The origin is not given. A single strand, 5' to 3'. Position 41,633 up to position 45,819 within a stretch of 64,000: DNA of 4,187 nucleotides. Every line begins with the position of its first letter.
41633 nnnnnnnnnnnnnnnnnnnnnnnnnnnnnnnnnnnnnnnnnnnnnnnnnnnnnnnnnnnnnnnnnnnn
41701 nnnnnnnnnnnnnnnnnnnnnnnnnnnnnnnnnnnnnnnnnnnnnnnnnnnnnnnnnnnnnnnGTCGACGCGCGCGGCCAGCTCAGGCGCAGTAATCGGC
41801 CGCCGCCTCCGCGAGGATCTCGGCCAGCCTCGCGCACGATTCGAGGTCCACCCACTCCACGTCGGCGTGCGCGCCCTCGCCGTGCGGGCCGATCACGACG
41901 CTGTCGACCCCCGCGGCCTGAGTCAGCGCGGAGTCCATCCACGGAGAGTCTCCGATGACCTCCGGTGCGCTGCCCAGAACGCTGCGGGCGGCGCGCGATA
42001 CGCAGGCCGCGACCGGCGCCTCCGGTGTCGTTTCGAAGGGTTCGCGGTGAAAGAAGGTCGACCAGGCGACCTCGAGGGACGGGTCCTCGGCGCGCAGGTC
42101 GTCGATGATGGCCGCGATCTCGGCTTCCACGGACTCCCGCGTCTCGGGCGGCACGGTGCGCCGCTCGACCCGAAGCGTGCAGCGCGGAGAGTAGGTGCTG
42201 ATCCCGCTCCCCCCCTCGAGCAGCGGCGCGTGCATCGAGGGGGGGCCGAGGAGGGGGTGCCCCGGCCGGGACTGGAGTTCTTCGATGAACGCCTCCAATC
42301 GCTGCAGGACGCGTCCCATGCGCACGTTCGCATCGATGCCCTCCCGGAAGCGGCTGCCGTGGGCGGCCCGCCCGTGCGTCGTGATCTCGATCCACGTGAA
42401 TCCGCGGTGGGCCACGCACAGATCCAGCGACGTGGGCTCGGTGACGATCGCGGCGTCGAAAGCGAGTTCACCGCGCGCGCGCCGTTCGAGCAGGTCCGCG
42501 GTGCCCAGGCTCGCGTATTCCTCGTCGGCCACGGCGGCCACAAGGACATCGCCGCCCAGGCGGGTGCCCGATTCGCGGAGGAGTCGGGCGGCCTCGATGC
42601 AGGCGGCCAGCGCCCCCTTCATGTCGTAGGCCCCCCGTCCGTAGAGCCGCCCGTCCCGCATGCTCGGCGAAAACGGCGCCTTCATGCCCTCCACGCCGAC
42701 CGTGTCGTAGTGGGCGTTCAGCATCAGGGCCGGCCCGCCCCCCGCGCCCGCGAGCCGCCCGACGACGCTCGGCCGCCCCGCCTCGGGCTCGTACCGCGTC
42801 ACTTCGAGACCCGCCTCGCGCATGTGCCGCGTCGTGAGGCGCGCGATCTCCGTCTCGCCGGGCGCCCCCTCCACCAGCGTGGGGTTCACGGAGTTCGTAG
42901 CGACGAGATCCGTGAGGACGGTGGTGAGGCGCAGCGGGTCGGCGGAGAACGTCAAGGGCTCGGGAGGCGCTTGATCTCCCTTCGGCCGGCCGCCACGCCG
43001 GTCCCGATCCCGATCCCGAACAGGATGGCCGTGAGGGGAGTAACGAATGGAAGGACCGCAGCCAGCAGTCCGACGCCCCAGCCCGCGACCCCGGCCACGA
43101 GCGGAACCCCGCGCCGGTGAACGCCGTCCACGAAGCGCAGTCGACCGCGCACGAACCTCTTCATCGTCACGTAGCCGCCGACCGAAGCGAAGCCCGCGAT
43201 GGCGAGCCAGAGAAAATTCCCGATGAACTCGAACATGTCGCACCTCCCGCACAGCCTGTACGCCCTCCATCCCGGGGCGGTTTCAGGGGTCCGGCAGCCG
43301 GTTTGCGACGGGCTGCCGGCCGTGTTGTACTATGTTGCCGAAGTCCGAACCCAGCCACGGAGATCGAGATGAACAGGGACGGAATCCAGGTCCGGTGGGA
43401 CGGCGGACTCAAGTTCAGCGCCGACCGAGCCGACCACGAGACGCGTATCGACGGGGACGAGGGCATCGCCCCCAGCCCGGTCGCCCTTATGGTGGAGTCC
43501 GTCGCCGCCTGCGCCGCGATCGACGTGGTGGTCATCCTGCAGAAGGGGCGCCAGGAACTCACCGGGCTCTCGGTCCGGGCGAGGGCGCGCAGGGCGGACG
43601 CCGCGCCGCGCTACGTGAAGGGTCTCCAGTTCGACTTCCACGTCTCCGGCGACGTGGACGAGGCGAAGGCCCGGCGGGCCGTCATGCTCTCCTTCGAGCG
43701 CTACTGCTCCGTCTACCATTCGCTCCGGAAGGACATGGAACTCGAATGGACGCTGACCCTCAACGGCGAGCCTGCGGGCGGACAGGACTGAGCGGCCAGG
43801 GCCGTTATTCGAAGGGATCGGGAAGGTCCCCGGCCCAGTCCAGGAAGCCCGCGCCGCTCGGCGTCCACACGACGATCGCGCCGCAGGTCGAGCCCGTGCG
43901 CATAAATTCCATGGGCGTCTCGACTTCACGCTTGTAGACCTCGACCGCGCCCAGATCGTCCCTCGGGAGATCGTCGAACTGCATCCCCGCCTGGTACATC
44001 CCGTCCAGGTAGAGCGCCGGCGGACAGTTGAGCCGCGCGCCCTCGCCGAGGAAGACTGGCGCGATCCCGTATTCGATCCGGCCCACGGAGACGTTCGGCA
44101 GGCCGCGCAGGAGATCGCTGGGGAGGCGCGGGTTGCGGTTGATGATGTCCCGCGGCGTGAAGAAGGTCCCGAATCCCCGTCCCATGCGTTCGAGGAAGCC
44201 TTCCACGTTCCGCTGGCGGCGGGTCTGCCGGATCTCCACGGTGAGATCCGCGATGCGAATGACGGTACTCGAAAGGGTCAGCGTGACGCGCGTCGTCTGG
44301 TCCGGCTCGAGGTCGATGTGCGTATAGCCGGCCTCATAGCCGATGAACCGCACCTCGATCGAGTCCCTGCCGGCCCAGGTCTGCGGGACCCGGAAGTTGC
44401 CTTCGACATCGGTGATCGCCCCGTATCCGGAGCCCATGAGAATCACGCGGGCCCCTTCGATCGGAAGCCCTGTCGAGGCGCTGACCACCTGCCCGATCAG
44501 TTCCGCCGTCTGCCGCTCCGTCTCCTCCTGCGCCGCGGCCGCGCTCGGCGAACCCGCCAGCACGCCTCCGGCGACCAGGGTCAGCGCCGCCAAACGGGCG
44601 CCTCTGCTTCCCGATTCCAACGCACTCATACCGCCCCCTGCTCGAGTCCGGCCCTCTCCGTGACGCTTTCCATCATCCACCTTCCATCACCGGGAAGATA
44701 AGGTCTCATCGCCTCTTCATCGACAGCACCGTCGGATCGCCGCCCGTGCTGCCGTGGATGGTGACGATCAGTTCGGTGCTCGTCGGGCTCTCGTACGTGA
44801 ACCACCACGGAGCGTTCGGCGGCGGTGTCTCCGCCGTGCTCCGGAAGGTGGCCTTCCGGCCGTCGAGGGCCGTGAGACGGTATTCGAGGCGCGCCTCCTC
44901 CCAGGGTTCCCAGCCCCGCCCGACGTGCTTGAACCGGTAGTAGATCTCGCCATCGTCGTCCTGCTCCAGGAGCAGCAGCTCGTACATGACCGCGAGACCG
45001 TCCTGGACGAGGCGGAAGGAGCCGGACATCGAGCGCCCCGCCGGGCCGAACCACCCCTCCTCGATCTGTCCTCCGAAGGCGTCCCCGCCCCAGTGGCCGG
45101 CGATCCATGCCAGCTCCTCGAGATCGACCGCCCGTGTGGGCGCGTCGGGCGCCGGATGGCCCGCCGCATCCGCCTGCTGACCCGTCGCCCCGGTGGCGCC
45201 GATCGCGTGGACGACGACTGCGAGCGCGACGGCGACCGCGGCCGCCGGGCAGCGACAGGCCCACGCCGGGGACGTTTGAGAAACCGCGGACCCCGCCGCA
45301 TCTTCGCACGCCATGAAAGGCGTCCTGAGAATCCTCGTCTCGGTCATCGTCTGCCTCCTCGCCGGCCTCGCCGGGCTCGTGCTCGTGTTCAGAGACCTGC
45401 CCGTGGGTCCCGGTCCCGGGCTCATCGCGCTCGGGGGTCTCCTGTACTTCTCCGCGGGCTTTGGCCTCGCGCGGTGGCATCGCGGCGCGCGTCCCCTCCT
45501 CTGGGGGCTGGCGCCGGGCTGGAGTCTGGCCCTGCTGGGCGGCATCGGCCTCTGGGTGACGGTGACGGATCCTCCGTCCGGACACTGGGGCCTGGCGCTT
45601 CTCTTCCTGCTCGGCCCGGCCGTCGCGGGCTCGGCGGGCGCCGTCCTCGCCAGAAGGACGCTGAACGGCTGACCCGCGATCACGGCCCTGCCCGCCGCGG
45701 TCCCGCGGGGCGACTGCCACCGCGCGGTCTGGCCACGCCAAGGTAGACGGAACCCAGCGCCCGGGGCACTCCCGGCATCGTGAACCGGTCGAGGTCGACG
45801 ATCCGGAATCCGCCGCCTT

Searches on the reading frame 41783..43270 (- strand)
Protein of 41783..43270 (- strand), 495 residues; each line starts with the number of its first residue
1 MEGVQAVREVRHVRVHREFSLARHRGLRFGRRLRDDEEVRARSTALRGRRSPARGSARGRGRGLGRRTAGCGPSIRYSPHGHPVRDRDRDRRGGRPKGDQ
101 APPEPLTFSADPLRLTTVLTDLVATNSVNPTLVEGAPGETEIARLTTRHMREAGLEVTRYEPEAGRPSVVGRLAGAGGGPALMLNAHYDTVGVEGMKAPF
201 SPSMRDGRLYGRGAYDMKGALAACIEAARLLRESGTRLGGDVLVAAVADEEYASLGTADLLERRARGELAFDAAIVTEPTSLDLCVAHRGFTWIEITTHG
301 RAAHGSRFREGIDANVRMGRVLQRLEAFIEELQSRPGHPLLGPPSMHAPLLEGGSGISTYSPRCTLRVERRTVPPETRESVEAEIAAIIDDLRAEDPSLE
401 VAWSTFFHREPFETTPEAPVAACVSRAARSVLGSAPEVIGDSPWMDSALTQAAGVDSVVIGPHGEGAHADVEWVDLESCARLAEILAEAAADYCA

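Call 3: search_protein_families(library=pfam, proteins=[window:41783-43270:-], max_evalue=0.01)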
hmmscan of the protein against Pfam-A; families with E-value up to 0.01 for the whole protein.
window:41783-43270:- (495 aa): 3 families
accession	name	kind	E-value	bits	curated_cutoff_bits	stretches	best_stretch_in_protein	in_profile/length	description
PF01546.33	Peptidase_M20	-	5e-33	115.2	24.6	1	183-490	1-204/206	Peptidase family M20/M25/M40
PF07687.19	M20_dimer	-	2.8e-14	53.4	21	1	286-394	1-104/107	Peptidase dimerisation domain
PF04389.22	Peptidase_M28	-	9.3e-09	35.7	21.3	1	169-262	2-78/193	Peptidase family M28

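Call 4: search_protein_families(library=ncbifam, proteins=[window:41783-43270:-], max_evalue=0.01)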
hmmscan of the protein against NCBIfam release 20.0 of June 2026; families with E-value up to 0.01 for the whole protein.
window:41783-43270:- (495 aa): 51 families (the best 25 are shown)
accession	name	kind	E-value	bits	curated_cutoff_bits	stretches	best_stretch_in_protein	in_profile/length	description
TIGR01910.1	DapE-ArgE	subfamily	1.9e-58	198.4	217.6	1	118-480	3-368/373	ArgE/DapE family deacylase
TIGR01892.1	AcOrn-deacetyl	equivalog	1.9e-45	155.5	297.7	1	118-488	2-363/365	acetylornithine deacetylase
NF009558.0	PRK13013.1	equivalog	1.3e-42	146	428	2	164-328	71-239/429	acetylornithine deacetylase/succinyl-diaminopimelate desuccinylase family protein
NF005710.0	PRK07522.1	subfamily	1.9e-42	145.8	412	1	139-488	28-383/391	acetylornithine deacetylase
NF005306.0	PRK06837.1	subfamily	2.3e-40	138.7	376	1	164-494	81-422/427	ArgE/DapE family deacylase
NF006400.0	PRK08651.1-3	equivalog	5.3e-40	137.5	374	1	159-488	65-401/410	succinyl-diaminopimelate desuccinylase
NF006402.0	PRK08651.1-5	equivalog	1.8e-39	135.7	369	1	175-491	55-365/369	succinyl-diaminopimelate desuccinylase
NF006399.0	PRK08651.1-2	equivalog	2.3e-39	135.6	381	1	115-487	6-398/405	succinyl-diaminopimelate desuccinylase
NF005373.0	PRK06915.1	equivalog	3.5e-39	134.9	428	1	145-494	59-418/422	peptidase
NF006365.0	PRK08588.1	subfamily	5.4e-39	134.6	289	1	117-493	11-380/383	succinyl-diaminopimelate desuccinylase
NF003474.0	PRK05111.1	equivalog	3.7e-32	111.7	460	1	114-494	7-381/383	acetylornithine deacetylase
NF009555.0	PRK13004.1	equivalog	6e-31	107.7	321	1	138-392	33-282/399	YgeY family selenium metabolism-linked hydrolase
TIGR01900.1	dapE-gram_pos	equivalog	5.1e-28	98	304.2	1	138-487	21-347/351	succinyl-diaminopimelate desuccinylase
NF005913.0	PRK07906.1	subfamily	1.1e-27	96.8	382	1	117-326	19-241/442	hypothetical protein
NF006398.0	PRK08651.1-1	equivalog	1.5e-27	96.6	439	1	163-477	66-383/403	succinyl-diaminopimelate desuccinylase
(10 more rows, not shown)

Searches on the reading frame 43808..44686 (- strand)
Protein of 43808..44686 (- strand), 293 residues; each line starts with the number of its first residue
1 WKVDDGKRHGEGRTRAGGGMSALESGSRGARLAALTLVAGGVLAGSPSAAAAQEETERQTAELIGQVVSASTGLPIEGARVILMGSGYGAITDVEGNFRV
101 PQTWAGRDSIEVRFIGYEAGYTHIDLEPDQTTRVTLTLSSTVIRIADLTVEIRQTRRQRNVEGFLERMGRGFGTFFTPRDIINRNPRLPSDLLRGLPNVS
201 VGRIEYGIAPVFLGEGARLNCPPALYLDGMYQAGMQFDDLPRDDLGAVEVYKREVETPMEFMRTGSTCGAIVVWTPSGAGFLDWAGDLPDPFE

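Call 41: search_protein_families(library=pfam, proteins=[window:43808-44686:-], max_evalue=0.001)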
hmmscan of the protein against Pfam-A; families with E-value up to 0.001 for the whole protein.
window:43808-44686:- (293 aa): 3 families
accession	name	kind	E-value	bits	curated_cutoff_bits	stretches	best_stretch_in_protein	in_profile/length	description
PF13620.12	CarboxypepD_reg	-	1.1e-14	54.9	32.3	1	64-139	3-82/82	Carboxypeptidase regulatory-like domain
PF13715.12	CarbopepD_reg_2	-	2.8e-14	53.3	32.2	1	65-149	3-87/88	CarboxypepD_reg-like domain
PF08308.17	PEGA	-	0.00083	19.6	20.8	0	77-139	11-68/71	PEGA domain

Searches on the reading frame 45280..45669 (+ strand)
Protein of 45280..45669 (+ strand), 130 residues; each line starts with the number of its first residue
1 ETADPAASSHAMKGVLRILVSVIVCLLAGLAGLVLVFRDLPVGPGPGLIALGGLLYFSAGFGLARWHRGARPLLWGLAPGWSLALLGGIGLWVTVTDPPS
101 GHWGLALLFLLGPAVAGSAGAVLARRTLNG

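Call 41: search_protein_families(library=pfam, proteins=[window:45280-45669:+], max_evalue=0.001)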
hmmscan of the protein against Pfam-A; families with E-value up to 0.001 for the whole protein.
window:45280-45669:+ (130 aa): 1 family
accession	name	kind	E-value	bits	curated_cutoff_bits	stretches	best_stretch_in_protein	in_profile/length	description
PF01757.29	Acyl_transf_3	-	0.00013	21.6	31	1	11-111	144-250/326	Acyltransferase domain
